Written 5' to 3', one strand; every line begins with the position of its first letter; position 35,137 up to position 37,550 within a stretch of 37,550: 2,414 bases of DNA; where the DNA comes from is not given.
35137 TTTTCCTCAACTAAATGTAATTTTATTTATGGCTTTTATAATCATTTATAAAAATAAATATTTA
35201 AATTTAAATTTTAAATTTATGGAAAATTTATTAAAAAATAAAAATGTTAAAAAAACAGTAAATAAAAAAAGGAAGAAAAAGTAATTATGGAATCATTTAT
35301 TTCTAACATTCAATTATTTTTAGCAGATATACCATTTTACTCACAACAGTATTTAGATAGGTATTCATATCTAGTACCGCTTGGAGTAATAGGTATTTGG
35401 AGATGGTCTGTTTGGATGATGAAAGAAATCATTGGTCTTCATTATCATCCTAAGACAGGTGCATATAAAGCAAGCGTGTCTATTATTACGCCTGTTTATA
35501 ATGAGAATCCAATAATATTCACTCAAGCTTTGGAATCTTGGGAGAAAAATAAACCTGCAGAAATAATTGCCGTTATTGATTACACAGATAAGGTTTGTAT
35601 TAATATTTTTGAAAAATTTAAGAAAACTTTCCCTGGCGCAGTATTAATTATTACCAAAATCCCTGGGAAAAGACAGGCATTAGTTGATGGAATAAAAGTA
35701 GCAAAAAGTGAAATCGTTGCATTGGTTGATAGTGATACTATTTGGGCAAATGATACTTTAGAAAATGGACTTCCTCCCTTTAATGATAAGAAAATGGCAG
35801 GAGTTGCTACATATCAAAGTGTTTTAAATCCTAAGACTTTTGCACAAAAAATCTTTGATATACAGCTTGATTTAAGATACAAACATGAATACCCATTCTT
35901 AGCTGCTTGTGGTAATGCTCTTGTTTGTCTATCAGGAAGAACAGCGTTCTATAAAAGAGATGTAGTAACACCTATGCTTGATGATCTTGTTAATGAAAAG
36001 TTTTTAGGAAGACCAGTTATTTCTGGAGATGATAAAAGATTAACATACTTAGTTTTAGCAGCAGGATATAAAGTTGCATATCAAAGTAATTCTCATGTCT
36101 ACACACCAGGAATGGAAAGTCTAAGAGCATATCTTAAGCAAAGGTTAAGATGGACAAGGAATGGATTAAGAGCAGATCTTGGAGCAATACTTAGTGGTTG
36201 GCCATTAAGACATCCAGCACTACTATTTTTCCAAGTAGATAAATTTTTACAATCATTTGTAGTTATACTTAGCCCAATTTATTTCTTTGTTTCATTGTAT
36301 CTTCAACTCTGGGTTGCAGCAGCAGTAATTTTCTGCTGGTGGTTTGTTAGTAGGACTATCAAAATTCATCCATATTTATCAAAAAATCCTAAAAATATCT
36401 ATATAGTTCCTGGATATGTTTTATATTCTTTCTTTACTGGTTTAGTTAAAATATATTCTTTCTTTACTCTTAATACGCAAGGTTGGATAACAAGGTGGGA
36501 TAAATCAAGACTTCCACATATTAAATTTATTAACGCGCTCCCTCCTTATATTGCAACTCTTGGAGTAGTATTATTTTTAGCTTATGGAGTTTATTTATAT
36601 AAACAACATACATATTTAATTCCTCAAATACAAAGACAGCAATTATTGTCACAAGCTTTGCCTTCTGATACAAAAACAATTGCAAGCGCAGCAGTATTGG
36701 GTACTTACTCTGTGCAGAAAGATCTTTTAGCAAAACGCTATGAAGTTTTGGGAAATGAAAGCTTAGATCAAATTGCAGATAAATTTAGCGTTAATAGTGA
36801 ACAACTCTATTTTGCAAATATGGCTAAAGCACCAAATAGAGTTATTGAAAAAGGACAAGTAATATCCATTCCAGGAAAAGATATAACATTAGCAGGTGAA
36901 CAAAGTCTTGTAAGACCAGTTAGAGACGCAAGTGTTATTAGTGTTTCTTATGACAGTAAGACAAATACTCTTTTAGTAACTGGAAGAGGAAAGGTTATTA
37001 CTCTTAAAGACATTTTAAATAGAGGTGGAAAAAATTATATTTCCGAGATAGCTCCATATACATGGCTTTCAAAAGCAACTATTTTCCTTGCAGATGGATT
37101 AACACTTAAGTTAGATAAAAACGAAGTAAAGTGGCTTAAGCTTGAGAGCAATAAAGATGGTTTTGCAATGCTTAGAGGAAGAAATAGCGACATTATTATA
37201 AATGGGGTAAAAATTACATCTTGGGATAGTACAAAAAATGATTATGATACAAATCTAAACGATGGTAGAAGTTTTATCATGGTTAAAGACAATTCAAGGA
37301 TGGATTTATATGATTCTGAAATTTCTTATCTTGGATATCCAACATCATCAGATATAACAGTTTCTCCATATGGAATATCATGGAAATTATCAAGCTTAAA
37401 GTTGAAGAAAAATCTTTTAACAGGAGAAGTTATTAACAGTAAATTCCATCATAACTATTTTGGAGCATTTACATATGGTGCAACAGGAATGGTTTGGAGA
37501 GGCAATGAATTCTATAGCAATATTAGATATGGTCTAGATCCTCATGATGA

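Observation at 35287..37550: Unlisted giant ORF: HAS/NodC-like synthase fused to LysM and an AlgG-type (YG-DPHD) beta-helix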

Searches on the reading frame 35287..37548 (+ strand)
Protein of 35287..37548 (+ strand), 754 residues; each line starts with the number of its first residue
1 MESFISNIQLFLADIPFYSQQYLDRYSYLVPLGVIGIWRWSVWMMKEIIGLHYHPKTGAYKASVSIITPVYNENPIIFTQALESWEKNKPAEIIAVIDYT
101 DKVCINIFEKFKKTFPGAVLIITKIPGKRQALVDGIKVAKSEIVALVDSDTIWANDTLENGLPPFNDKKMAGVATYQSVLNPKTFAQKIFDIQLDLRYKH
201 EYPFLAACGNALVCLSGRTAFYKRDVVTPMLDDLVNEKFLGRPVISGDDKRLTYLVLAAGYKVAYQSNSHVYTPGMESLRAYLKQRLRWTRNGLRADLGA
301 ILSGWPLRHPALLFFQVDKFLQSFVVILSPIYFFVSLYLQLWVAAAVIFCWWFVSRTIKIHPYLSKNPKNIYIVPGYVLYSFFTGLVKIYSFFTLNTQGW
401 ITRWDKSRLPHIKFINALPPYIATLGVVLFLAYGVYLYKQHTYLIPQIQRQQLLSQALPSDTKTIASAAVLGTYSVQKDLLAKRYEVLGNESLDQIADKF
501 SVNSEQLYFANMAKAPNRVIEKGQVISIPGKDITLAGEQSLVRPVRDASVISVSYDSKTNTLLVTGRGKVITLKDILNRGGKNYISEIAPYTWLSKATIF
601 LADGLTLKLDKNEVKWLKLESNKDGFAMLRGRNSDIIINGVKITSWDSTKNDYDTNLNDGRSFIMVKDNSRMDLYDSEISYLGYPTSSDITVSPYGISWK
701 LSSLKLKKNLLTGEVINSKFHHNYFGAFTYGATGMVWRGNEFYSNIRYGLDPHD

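Call 4: search_protein_families(library=pfam, proteins=[window:35287-37548:+], max_evalue=1)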
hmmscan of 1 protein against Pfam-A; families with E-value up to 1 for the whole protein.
window:35287-37548:+ (754 aa): 6 families
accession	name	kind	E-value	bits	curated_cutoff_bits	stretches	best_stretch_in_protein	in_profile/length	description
PF13641.12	Glyco_tranf_2_3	-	1.5e-27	97.5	27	1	64-292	3-230/230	Glycosyltransferase like family 2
PF00535.33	Glycos_transf_2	-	2.9e-12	47.3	23.3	1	65-194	1-132/168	Glycosyl transferase family 2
PF13632.12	Glyco_trans_2_3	-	7.8e-12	45.9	27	1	143-353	1-196/198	Glycosyl transferase family group 2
PF13506.12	Glyco_transf_21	-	1.3e-06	28.4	21.7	1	128-291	18-174/174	Glycosyl transferase family 21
PF01476.26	LysM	-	0.001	19.4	20.9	1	490-529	6-43/43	LysM domain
PF13229.12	Beta_helix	-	0.0012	18.9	25.9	1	596-749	23-141/158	Right handed beta helix region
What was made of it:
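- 36733..36873 (+): LysM-like module (residues 483-529, beta-alpha-alpha-beta). Pfam LysM E=1e-3, 19.4 bits against a 20.9-bit cut-off in the window protein (call 4).
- On LysM domain (PF01476): The window protein scores 19.4 bits against a 20.9-bit cut-off (call 4).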

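Call 5: search_protein_families(library=ncbifam, proteins=[window:35287-37548:+], max_evalue=1)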
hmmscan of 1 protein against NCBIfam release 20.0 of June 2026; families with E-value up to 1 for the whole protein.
window:35287-37548:+ (754 aa): 14 families
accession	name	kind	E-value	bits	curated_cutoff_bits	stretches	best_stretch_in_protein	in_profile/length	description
TIGR04242.1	nodulat_NodC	equivalog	1.2e-28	100.2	550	1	60-403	46-394/395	chitooligosaccharide synthase NodC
NF038177.1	epimerase_AlgG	equivalog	1.7e-19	69.9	700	1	570-754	122-303/519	mannuronan 5-epimerase AlgG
TIGR03937.1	PgaC_IcaA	equivalog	5.8e-12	45.3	422.3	2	58-174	41-159/407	poly-beta-1,6-N-acetyl-D-glucosamine synthase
TIGR03965.1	mycofact_glyco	equivalog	7.1e-06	25.2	280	1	53-175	65-189/467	mycofactocin biosynthesis glycosyltransferase MftF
NF007482.0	PRK10073.1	equivalog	9.2e-06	24.9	423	1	62-152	6-97/334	glycosyltransferase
NF047683.1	TeichurnBiosyTuaG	equivalog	4.9e-05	23.1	400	1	61-192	5-139/252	teichuronic acid biosynthesis protein TuaG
NF053846.1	glyco_with_XrtP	equivalog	0.0023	16.7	520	1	252-292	257-297/440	XrtP-associated glycosyltransferase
NF041394.1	GtaseAglG_Halo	equivalog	0.004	16.5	440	1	64-167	3-109/304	glucosyl-dolichyl phosphate glucuronosyltransferase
TIGR02907.1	spore_VI_D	equivalog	0.006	16.2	169.85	1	487-529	304-344/344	stage VI sporulation protein D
TIGR04283.1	glyco_like_mftF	equivalog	0.0077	15.8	182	1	64-197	1-128/221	TIGR04283 family arsenosugar biosynthesis glycosyltransferase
TIGR04182.1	glyco_TIGR04182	equivalog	0.013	14.9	325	1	64-167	2-99/293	S-layer glycoprotein N-glycosyltransferase AglJ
NF008558.0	PRK11498.1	equivalog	0.015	13.2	992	1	57-292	268-500/872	UDP-forming cellulose synthase catalytic subunit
NF010496.0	PRK13915.1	equivalog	0.099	11.7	262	1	100-158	74-134/307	glucosyl-3-phosphoglycerate synthase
NF003079.0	PRK04005.1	equivalog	0.17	11.5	85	1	494-579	32-110/121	50S ribosomal protein L18e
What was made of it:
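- On Class I hyaluronan synthase / NodC / chitin-synthase-type processive GT2: The NodC equivalog score is 100 bits against a 550-bit cut-off (call 5), so the protein is not a NodC orthologue.
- Checked: Domain calls on the window protein itself: Glyco_tranf_2_3 E=1.5e-27; LysM E=1e-3, which at 19.4 bits is just under the 20.9-bit Pfam cut-off; Beta_helix E=1.2e-3, also below cut-off (call 4); NodC model E=1e-28; AlgG model E=1.7e-19 for residues 570-754 (call 5).
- The NodC score is 100 bits against a 550-bit cut-off (call 5).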
